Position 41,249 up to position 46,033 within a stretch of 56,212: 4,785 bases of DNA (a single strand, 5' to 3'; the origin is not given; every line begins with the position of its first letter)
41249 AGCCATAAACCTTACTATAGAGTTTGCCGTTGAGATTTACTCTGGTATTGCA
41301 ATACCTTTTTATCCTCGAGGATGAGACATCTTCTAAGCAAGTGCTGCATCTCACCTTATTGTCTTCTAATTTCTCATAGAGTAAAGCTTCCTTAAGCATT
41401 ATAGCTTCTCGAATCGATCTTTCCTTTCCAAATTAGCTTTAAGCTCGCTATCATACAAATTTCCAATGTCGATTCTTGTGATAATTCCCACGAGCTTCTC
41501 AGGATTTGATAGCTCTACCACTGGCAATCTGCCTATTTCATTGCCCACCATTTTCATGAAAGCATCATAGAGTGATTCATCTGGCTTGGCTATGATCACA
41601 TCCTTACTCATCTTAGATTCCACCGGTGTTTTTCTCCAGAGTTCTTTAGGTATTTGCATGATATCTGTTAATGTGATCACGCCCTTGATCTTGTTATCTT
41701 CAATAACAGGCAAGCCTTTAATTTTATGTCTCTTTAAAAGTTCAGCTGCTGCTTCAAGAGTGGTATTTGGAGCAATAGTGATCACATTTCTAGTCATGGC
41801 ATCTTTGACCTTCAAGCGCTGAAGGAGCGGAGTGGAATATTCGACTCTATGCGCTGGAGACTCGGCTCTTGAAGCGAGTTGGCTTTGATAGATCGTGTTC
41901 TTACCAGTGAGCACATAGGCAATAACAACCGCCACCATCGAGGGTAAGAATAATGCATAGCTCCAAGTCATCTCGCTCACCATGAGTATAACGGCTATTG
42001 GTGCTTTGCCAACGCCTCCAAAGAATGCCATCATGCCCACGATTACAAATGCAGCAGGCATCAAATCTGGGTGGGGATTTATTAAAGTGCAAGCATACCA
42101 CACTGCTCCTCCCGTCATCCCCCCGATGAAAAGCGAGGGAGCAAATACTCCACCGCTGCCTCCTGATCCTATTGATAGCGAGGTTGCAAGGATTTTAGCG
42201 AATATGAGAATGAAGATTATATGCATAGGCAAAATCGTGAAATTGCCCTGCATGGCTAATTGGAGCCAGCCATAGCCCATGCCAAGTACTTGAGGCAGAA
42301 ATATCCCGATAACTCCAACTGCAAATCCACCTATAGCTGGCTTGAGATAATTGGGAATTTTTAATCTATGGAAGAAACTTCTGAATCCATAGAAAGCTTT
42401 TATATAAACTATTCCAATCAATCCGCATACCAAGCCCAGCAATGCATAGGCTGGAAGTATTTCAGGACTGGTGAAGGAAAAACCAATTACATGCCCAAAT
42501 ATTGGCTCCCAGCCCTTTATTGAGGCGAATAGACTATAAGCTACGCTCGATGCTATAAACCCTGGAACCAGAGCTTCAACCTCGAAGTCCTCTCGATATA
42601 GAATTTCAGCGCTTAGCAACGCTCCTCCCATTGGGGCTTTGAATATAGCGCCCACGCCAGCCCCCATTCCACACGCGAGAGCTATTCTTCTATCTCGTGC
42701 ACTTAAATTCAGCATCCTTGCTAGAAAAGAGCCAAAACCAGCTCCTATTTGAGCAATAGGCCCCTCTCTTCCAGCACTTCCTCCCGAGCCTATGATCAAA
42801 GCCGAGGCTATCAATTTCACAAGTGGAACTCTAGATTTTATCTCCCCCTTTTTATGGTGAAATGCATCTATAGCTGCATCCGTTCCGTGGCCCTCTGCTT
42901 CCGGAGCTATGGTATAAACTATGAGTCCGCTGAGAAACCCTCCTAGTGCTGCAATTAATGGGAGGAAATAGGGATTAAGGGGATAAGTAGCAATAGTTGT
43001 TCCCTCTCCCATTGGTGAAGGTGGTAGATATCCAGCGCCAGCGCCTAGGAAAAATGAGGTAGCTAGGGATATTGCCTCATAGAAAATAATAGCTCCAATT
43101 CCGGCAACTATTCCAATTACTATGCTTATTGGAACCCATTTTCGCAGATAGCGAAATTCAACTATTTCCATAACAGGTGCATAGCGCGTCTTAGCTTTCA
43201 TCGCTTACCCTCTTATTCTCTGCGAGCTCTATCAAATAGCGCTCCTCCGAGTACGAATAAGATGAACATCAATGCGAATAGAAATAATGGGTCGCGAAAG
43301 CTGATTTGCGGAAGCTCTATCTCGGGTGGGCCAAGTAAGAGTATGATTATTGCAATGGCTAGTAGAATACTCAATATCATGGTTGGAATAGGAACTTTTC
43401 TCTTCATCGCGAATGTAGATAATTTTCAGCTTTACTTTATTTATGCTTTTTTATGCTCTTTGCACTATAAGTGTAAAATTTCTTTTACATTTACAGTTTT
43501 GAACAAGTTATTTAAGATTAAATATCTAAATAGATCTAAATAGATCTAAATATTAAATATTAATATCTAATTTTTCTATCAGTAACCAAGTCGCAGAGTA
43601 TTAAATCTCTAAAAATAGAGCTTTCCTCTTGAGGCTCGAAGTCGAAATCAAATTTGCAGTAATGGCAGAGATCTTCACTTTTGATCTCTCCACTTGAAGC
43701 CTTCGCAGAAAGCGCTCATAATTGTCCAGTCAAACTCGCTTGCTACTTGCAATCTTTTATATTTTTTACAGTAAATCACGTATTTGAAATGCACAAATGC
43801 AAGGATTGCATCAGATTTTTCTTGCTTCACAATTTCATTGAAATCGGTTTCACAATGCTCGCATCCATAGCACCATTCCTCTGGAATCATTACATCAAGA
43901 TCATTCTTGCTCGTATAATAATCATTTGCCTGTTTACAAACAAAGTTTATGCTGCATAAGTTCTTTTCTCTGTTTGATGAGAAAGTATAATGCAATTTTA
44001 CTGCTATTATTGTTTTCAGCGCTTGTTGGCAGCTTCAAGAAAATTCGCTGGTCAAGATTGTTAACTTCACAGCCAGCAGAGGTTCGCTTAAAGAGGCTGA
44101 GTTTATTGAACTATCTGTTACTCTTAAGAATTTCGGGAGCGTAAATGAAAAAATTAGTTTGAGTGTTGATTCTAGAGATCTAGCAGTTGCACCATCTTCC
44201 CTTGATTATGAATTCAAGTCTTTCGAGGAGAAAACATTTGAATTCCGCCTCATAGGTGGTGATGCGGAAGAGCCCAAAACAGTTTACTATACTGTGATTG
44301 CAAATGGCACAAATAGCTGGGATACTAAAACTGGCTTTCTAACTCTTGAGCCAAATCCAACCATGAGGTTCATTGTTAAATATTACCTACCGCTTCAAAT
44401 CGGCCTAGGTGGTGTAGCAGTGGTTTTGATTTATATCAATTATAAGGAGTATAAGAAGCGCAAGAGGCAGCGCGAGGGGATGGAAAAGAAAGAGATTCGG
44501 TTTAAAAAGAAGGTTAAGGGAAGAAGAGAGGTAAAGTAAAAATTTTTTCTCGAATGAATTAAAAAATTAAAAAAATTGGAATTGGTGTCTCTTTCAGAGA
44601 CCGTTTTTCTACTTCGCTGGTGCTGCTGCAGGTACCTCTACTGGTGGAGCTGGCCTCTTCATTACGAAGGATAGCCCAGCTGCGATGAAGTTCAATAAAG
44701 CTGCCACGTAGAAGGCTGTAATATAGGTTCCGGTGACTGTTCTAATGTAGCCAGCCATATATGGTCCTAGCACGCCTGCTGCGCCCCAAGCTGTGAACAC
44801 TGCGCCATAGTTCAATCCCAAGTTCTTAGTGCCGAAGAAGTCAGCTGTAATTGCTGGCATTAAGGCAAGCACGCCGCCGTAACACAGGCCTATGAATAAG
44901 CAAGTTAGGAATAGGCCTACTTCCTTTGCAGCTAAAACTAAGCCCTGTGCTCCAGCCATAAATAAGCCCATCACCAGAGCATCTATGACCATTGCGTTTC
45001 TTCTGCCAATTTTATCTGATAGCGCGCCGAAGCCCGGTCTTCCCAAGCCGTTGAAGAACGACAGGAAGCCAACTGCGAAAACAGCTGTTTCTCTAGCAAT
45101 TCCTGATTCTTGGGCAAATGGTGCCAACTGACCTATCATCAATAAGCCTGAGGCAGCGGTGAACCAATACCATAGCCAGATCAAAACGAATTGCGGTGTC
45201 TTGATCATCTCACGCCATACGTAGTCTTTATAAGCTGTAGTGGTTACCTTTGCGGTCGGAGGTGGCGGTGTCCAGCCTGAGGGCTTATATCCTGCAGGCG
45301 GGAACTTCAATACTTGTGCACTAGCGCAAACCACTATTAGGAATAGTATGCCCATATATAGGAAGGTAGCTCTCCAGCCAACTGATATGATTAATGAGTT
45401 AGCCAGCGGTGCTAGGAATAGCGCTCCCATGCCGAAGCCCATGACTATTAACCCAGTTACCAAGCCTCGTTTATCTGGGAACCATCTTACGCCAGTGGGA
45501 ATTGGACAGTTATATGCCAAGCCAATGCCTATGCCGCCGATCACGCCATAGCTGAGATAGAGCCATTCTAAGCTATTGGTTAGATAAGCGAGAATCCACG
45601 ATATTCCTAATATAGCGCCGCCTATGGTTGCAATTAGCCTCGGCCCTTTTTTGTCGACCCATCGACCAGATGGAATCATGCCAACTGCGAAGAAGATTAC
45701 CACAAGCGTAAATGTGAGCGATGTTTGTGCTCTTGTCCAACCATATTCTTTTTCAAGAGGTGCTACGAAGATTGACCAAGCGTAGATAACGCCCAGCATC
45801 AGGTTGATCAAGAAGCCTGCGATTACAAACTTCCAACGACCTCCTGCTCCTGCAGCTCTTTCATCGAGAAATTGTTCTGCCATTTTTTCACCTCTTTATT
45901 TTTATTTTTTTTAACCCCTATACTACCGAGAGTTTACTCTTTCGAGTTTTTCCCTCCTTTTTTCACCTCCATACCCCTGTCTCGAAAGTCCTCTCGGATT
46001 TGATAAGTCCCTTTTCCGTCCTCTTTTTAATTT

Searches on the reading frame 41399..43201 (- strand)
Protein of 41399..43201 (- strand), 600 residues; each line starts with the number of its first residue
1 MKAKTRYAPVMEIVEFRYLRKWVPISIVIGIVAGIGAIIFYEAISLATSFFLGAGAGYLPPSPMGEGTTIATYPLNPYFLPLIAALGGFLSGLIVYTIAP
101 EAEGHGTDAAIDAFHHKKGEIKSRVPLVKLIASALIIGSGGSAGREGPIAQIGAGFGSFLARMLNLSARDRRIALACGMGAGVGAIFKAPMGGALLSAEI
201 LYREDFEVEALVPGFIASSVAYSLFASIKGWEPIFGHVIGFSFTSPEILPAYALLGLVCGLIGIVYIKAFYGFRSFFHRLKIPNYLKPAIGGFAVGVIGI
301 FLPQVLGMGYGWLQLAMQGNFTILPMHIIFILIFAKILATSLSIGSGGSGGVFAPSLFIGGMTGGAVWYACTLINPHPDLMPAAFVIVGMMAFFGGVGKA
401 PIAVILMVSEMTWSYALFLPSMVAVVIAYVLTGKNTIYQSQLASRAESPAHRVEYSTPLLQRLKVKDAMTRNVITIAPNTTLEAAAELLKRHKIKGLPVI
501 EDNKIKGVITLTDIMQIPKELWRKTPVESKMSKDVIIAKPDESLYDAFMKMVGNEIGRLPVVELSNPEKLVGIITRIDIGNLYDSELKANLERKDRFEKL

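Call 35: find_encoding_contigs(protein=window:41399-43201:-, flank=10000, max_places=1)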
Protein window:41399-43201:- (600 aa): no gene with exactly this product is on record in the collection.

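Call 38: search_protein_families(library=pfam, proteins=[window:41399-43201:-], max_evalue=0.00001)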
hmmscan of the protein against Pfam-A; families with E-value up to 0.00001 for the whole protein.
window:41399-43201:- (600 aa): 2 families
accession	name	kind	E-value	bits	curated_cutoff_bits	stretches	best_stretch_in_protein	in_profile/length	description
PF00654.25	Voltage_CLC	-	2.6e-98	329.8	24.8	1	87-432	1-345/346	Voltage gated chloride channel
PF00571.33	CBS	-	2.7e-29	101.7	24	2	465-516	1-53/57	CBS domain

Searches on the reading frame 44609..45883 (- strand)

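Call 38: search_protein_families(library=pfam, proteins=[window:44609-45883:-], max_evalue=0.00001)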
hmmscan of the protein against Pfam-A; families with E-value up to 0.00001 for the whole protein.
window:44609-45883:- (424 aa): 2 families
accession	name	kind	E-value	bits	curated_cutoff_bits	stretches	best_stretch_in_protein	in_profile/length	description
PF07690.21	MFS_1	-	2.8e-43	148.6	33.4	2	30-311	10-284/347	Major Facilitator Superfamily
PF23262.1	NFD4_C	-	9.9e-08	32.5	27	1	226-378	13-165/215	NFD4, C-terminal domain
